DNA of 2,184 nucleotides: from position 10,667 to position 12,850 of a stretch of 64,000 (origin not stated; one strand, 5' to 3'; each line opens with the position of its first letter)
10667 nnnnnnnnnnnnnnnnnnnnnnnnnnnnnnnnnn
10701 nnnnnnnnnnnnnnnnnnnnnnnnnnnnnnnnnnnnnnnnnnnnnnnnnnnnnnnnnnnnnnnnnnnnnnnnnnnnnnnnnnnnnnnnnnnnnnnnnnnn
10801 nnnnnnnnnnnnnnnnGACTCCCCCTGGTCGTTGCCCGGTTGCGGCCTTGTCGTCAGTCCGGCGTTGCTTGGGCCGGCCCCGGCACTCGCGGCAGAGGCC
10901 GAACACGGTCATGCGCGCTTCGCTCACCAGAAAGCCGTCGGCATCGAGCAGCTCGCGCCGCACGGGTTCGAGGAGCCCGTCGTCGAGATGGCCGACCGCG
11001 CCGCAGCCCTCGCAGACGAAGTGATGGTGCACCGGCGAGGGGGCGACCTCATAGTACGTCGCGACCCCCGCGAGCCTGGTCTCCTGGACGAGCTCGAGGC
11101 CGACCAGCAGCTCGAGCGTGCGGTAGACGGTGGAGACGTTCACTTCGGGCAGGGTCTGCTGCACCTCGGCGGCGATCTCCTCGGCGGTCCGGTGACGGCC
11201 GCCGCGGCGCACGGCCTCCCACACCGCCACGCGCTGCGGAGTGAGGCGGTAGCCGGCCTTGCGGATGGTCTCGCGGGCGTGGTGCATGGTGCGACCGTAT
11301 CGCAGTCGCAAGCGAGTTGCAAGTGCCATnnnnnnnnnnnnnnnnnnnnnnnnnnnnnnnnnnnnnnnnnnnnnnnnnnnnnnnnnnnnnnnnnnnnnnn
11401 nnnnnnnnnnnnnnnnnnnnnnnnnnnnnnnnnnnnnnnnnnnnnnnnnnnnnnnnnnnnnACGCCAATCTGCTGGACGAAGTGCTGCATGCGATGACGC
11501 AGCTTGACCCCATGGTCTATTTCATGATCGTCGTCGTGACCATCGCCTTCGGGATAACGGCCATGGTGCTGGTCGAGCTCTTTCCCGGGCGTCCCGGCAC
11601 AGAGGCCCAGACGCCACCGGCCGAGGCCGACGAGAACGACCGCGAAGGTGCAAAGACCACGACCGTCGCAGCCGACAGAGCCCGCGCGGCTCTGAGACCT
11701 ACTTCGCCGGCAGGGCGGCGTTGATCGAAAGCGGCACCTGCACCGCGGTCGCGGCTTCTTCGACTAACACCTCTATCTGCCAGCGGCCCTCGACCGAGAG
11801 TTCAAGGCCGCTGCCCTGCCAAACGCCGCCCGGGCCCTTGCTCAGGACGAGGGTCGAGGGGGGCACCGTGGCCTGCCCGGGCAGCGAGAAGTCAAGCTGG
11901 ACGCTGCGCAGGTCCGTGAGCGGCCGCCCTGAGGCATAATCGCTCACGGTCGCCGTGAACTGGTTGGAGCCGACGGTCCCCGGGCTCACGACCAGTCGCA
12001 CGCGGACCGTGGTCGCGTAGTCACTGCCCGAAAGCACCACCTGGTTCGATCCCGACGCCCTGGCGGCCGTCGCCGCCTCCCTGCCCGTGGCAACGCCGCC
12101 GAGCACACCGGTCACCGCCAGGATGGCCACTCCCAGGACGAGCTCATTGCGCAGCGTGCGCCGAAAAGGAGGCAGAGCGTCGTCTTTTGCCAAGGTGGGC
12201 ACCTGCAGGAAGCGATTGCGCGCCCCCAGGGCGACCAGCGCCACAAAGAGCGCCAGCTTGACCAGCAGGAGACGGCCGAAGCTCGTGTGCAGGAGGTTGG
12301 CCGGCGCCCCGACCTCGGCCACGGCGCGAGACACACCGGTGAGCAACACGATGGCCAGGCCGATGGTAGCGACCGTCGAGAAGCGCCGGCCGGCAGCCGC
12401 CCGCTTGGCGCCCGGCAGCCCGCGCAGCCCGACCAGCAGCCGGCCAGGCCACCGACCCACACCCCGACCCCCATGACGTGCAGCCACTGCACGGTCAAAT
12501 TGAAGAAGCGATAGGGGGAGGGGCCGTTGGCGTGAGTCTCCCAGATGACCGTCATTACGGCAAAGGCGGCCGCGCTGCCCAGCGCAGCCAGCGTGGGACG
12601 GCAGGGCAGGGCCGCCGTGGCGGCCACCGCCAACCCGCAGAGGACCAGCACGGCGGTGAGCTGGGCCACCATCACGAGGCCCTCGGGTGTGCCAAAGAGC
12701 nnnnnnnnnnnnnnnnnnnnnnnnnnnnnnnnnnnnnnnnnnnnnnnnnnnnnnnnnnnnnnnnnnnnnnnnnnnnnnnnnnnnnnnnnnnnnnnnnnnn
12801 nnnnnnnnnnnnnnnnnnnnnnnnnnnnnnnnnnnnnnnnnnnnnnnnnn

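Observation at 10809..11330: Nur-box-like operator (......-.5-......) at the head of a Fur-family regulator plus nikM(N)QO operon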

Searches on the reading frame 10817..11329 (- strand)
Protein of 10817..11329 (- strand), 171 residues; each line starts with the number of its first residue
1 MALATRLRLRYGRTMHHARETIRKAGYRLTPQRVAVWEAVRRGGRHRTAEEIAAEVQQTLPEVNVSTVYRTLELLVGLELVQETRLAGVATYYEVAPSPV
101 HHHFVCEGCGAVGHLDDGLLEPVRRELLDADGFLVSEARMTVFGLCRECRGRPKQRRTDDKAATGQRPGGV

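Call 8: search_solved_structures(query=window:10817-11329:-, max_evalue=0.001, show_alignments=3)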
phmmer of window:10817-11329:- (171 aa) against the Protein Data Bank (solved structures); distinct sequences matched with E-value up to 0.001: 22.
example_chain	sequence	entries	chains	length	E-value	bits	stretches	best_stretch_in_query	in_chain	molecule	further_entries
9ire_A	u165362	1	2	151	1.6e-21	80.3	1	18-152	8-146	Ferric uptake regulation protein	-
3eyy_A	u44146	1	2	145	1.4e-20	77.2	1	20-150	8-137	Putative iron uptake regulatory protein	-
4ets_A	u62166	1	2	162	2.1e-19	73.4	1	10-152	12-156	Ferric uptake regulation protein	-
6d57_A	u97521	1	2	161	2.3e-19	73.2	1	10-152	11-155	Ferric uptake regulation protein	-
2fe3_A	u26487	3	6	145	3.7e-19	72.5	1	15-152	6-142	Peroxide operon regulator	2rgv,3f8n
4i7h_A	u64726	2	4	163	5.7e-14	55.7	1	18-153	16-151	peroxide stress sensing regulator | Peroxide stress regulator PerR, FUR family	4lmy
2o03_A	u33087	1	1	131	1.1e-12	51.5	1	24-150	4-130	probable Zinc uptake regulation protein FurB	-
2xig_A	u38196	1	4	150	3e-12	50.1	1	15-150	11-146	FERRIC UPTAKE REGULATION PROTEIN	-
3mwm_A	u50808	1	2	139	2.3e-11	47.2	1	28-152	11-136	Putative metal uptake regulation protein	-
7vo0_G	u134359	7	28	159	2.8e-11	46.9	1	28-152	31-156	Putative metal uptake regulation protein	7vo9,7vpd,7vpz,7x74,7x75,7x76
8j6w_A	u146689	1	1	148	3.2e-11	46.7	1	21-152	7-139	Ferric uptake regulation protein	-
6h1c_A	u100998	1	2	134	6.9e-11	45.7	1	21-143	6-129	Ferric uptake regulation protein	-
1mzb_A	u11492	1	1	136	7.3e-10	42.3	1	21-140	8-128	ferric uptake regulation protein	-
6dk4_A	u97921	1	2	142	8.9e-10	42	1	21-149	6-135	Ferric uptake regulation protein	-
2w57_A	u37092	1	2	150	1.8e-09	41.1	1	19-153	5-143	FERRIC UPTAKE REGULATION PROTEIN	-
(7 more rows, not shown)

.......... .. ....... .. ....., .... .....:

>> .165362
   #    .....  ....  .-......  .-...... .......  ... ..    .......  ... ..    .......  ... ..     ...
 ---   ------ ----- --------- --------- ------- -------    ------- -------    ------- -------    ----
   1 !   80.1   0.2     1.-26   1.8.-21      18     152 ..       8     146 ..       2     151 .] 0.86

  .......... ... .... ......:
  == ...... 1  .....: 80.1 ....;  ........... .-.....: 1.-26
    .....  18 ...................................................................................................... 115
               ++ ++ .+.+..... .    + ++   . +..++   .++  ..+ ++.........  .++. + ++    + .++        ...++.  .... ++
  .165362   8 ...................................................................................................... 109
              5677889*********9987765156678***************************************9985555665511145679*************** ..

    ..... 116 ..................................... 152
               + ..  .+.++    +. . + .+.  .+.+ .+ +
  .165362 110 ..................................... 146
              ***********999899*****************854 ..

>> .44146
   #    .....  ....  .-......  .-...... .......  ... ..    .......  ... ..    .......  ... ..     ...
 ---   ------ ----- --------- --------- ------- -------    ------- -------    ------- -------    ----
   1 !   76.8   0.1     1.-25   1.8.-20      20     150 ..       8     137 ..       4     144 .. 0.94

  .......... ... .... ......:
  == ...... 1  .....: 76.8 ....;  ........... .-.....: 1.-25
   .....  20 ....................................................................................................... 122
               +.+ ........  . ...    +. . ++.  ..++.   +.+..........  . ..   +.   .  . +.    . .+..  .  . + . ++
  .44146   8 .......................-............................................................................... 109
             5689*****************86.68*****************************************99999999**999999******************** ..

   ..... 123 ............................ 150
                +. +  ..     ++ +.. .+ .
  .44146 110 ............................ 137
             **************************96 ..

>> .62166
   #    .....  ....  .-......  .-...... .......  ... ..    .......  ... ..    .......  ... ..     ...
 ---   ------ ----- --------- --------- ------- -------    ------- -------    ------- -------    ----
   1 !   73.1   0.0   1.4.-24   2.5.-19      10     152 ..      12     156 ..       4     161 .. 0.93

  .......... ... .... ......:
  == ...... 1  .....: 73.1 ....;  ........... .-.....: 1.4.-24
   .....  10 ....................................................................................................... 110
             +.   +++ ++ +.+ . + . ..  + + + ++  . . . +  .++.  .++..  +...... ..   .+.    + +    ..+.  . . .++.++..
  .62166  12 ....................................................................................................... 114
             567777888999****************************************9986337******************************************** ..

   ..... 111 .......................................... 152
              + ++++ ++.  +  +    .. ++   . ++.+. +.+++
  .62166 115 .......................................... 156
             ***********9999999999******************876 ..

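Call 9: find_homologous_proteins(query=window:10817-11329:-)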
Query window:10817-11329:- (171 aa): 5716 proteins with E <= 0.001 among 6470 candidates; the best 120 are listed.
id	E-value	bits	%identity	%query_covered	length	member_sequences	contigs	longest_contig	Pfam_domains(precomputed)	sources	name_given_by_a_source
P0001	1.3e-84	300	97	81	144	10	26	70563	PF01475.26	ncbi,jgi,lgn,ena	jgi:Fur family ferric uptake transcriptional regulator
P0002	2.1e-84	300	98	80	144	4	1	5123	PF01475.26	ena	-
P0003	2.3e-84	299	97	81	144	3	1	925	PF01475.26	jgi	jgi:Fur family ferric uptake transcriptional regulator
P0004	5.2e-84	298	98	80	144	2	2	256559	PF01475.26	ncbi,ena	-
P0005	1.4e-83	297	96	81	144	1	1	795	PF01475.26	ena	-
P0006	2.5e-83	296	97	80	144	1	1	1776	PF01475.26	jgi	jgi:Fur family ferric uptake transcriptional regulator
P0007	1.5e-79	284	89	85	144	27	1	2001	PF01475.26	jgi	jgi:Fur family ferric uptake transcriptional regulator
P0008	1.4e-75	271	88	80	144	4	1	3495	PF01475.26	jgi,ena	-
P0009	2.7e-75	270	85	85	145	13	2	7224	PF01475.26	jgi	jgi:Fur family ferric uptake transcriptional regulator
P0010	5.4e-75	269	88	80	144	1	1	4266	PF01475.26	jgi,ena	-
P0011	7.0e-75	269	89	82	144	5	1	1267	PF01475.26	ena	-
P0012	9.6e-75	268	87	82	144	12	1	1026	PF01475.26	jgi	jgi:Fur family transcriptional regulator, ferric uptake regulator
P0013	9.6e-74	265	88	80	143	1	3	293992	PF01475.26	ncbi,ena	-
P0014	2.0e-73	264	85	85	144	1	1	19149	PF01475.26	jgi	jgi:Fur family ferric uptake transcriptional regulator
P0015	3.0e-73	263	86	80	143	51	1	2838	PF01475.26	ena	-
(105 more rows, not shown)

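Call 11: find_related_loci(query=A1, collection=genome_contigs, flank=6000)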
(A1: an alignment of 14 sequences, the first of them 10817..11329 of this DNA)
Query A1 (171 aa) in genome_contigs; peptide patterns used: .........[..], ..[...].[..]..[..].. (x = any residue, [..] = any of these).
599 stretches matched a pattern (row limit reached: there are more); 583 encode a relative of the query (tblastn E <= 1e-3); the best 80 are kept; 80 distinct loci.
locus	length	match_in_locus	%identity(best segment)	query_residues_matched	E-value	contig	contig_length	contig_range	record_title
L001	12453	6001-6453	83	1-151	2e-72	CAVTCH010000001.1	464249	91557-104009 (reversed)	MAG: uncultured Actinomycetes bacterium isolate MFD01188.bin.1.141 genome assembly, contig: contig_12552, whole genome s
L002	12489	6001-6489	63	2-155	5e-62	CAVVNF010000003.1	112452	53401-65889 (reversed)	MAG: uncultured Thermoleophilia bacterium isolate MFD03726.bin.2.78 genome assembly, contig: contig_106792, whole genome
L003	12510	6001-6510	55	3-170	5e-57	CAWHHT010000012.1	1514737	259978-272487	MAG: uncultured Thermoleophilia bacterium isolate MFD01872.bin.2.207 genome assembly, contig: contig_85620, whole genome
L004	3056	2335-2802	60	13-168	6e-57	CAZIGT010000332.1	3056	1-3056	MAG TPA_asm: uncultured Thermoleophilia bacterium isolate SRP167436_co1_25 genome assembly, contig: NODE_53877_length_30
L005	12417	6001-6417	65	13-151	8e-57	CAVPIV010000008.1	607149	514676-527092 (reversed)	MAG: uncultured Thermoleophilia bacterium isolate MFD00032.bin.1.63 genome assembly, contig: contig_88363, whole genome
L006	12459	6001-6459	61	4-150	3e-56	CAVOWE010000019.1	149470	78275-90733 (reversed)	MAG: uncultured Thermoleophilia bacterium isolate MFD00032.bin.3.236 genome assembly, contig: contig_4955, whole genome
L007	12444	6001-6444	64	3-150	4e-54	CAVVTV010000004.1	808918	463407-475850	MAG: uncultured Thermoleophilia bacterium isolate MFD04492.bin.1.102 genome assembly, contig: contig_29875, whole genome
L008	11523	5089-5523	48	12-158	3e-35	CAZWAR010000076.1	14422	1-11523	MAG TPA_asm: uncultured Gaiellales bacterium isolate binchicken_co129_799 genome assembly, contig: NODE_12679_length_144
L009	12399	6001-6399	45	20-152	2e-34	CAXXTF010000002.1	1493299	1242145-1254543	MAG: Dehalococcoidia bacterium isolate b426fa95-c85f-4e70-a700-4121ed63f50a genome assembly, contig: contig_2, whole gen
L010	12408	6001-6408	46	12-149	5e-33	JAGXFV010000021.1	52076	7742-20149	MAG: Actinomycetes bacterium isolate LH_M23 k141_762099, whole genome shotgun sequence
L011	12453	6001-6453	47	1-151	1e-31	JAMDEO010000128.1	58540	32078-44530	MAG: Actinomycetota bacterium isolate FK_Sedi_B_Bin.10 NODE_1267_length_58540_cov_2.05124, whole genome shotgun sequence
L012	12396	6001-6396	45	18-149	6e-32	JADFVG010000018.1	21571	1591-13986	MAG: Chloroflexota bacterium isolate C2.bin.45 k83_180396, whole genome shotgun sequence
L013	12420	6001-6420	49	10-150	3e-31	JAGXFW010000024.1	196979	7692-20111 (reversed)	MAG: Actinomycetes bacterium isolate LH_M24 k141_1162041, whole genome shotgun sequence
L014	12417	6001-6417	46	22-163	7e-30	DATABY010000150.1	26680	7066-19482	MAG TPA_asm: Nocardioidaceae bacterium isolate SMAG_U6710 k141_1246620, whole genome shotgun sequence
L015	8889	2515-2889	45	26-150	2e-29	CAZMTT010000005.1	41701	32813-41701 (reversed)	MAG TPA_asm: uncultured Dehalococcoidales bacterium isolate binchicken_co89_139 genome assembly, contig: NODE_1225_lengt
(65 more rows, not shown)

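Call 23: find_encoding_contigs(protein=P0004, flank=6000, max_places=4)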
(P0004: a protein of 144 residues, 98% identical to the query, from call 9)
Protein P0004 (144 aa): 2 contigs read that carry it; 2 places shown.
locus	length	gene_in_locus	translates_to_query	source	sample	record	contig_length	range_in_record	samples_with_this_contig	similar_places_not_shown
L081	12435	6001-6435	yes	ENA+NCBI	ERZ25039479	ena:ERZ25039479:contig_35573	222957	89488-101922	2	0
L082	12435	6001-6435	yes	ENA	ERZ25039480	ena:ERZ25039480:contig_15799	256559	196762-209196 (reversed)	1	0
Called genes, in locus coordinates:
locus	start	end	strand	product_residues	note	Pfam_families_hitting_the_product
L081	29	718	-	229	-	PF01955:CbiZ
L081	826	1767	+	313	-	PF03186:CobD_Cbib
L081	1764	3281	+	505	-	PF01656:CbiA, PF13500:AAA_26, PF07685:GATase_3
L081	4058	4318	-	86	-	-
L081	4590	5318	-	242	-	-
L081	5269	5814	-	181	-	PF14387:DUF4418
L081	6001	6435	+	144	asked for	PF01475:FUR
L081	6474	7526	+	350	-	PF01891:CbiM, PF13190:PDGLE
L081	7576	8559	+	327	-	PF02361:CbiQ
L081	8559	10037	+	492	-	PF00005:ABC_tran, PF02463:SMC_N (faint), PF13304:AAA_21, PF00583:Acetyltransf_1, PF13673:Acetyltransf_10, PF13508:Acetyltransf_7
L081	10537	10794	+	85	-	PF08281:Sigma70_r4_2, PF04545:Sigma70_r4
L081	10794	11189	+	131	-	PF13490:zf-HC2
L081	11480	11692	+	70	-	-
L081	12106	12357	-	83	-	-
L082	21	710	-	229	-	PF01955:CbiZ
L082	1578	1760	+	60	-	-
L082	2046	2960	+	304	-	PF13500:AAA_26, PF01656:CbiA (weak), PF07685:GATase_3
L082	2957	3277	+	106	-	PF07685:GATase_3 (weak)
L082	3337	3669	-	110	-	PF00005:ABC_tran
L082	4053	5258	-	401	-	PF02687:FtsX (weak)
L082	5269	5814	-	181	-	PF14387:DUF4418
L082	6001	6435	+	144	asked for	PF01475:FUR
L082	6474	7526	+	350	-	PF01891:CbiM, PF13190:PDGLE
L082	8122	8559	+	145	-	PF02361:CbiQ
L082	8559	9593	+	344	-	PF00005:ABC_tran, PF02463:SMC_N (weak), PF13304:AAA_21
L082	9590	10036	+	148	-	PF00583:Acetyltransf_1, PF13673:Acetyltransf_10, PF13508:Acetyltransf_7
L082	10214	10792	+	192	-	PF04542:Sigma70_r2, PF08281:Sigma70_r4_2, PF04545:Sigma70_r4 (weak)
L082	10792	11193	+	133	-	PF13490:zf-HC2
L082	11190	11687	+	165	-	PF22817:ApeP-like, PF07977:FabA, PF22818:ApeI-like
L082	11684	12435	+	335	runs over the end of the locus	PF08545:ACP_syn_III, PF08541:ACP_syn_III_C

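Call 24: find_encoding_contigs(protein=P0001, flank=6000, max_places=6)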
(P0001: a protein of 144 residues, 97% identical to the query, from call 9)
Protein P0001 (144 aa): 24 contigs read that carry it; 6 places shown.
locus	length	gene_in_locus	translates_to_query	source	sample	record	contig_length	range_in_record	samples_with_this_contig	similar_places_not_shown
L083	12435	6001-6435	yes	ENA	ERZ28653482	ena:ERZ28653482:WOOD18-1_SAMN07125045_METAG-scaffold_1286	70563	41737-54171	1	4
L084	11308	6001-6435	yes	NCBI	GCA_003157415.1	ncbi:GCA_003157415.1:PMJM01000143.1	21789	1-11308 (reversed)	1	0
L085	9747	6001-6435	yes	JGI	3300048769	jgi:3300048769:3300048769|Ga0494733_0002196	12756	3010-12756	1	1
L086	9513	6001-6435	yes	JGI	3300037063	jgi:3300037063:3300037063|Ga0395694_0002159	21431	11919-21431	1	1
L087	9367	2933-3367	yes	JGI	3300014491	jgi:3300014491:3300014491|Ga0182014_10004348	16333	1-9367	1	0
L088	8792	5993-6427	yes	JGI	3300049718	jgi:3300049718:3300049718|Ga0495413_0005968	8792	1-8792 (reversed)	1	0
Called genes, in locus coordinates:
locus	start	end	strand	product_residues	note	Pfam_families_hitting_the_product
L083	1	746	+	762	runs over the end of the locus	PF03176:MMPL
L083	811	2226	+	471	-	PF05977:MFS_3, PF07690:MFS_1, PF05977:MFS_3 (weak), PF07690:MFS_1 (weak)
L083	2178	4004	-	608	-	PF00664:ABC_membrane, PF00005:ABC_tran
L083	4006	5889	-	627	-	PF00664:ABC_membrane, PF00005:ABC_tran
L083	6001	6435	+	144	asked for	PF01475:FUR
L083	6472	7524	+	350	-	PF01891:CbiM, PF13190:PDGLE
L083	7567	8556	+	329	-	PF02361:CbiQ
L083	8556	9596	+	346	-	PF00005:ABC_tran, PF02463:SMC_N (weak), PF13304:AAA_21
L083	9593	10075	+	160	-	PF00583:Acetyltransf_1, PF13673:Acetyltransf_10, PF13508:Acetyltransf_7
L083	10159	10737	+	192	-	PF04542:Sigma70_r2, PF08281:Sigma70_r4_2, PF04545:Sigma70_r4 (weak)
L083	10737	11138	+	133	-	PF13490:zf-HC2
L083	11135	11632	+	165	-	PF22817:ApeP-like, PF07977:FabA, PF22818:ApeI-like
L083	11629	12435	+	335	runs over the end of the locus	PF08545:ACP_syn_III, PF08541:ACP_syn_III_C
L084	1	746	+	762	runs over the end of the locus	PF03176:MMPL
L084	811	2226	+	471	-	PF05977:MFS_3, PF07690:MFS_1, PF05977:MFS_3 (weak), PF07690:MFS_1 (weak)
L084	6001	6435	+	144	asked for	PF01475:FUR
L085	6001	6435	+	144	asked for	PF01475:FUR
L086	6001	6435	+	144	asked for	PF01475:FUR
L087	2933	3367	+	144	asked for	PF01475:FUR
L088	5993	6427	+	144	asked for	PF01475:FUR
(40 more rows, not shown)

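Call 37: find_related_loci(query=A1, collection=metagenome_contigs, flank=2500)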
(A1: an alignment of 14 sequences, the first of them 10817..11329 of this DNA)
Query A1 (171 aa) in metagenome_contigs; peptide patterns used: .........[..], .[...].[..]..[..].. (x = any residue, [..] = any of these).
600 stretches matched a pattern (row limit reached: there are more); 492 encode a relative of the query (tblastn E <= 1e-3); the best 80 are kept; 80 distinct loci.
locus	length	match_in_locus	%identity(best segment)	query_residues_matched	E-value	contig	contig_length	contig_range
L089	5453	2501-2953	91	15-161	3e-82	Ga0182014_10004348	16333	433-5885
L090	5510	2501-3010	87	1-170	1e-81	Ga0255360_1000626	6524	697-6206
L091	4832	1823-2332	87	1-170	1e-81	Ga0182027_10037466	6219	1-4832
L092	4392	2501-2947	86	2-150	6e-81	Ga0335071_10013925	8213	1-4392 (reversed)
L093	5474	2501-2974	82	1-159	1e-77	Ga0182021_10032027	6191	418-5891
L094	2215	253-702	82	1-150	9e-79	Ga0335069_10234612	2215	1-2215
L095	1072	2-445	86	3-150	1e-81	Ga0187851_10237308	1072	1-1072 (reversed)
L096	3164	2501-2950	80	1-150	6e-75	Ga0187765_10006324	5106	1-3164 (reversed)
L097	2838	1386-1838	83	1-151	4e-74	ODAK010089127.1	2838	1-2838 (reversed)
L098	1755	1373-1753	82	1-127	5e-68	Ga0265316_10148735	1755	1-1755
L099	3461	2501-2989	63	2-155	8e-62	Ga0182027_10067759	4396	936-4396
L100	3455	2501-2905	69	15-149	3e-61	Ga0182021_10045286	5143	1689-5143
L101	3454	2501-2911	66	14-150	9e-59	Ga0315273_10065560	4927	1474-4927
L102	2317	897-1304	67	15-150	1e-59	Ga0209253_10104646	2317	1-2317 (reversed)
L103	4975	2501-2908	67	15-150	2e-58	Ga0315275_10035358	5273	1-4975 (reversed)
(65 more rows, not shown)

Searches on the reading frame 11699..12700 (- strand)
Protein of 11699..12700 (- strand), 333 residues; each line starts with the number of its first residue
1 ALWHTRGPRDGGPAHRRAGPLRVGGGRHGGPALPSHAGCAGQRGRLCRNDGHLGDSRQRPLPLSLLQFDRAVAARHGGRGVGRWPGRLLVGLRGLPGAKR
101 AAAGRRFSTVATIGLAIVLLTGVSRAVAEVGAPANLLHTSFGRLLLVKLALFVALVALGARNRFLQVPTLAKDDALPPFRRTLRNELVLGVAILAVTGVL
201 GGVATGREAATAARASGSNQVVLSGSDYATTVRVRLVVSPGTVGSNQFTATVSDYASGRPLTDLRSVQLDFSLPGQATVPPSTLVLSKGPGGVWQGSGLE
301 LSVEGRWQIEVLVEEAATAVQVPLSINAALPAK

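Call 48: search_protein_families(library=pfam, proteins=[window:11699-12700:-], max_evalue=0.001)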
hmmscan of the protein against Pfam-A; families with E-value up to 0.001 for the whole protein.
window:11699-12700:- (333 aa): 2 families
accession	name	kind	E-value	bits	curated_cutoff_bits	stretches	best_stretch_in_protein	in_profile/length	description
PF05425.18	CopD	-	3.8e-23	82.3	32.1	1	102-200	2-105/105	Copper resistance protein D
PF13115.11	YtkA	-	4.9e-05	24.3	25.9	1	229-311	4-84/85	YtkA-like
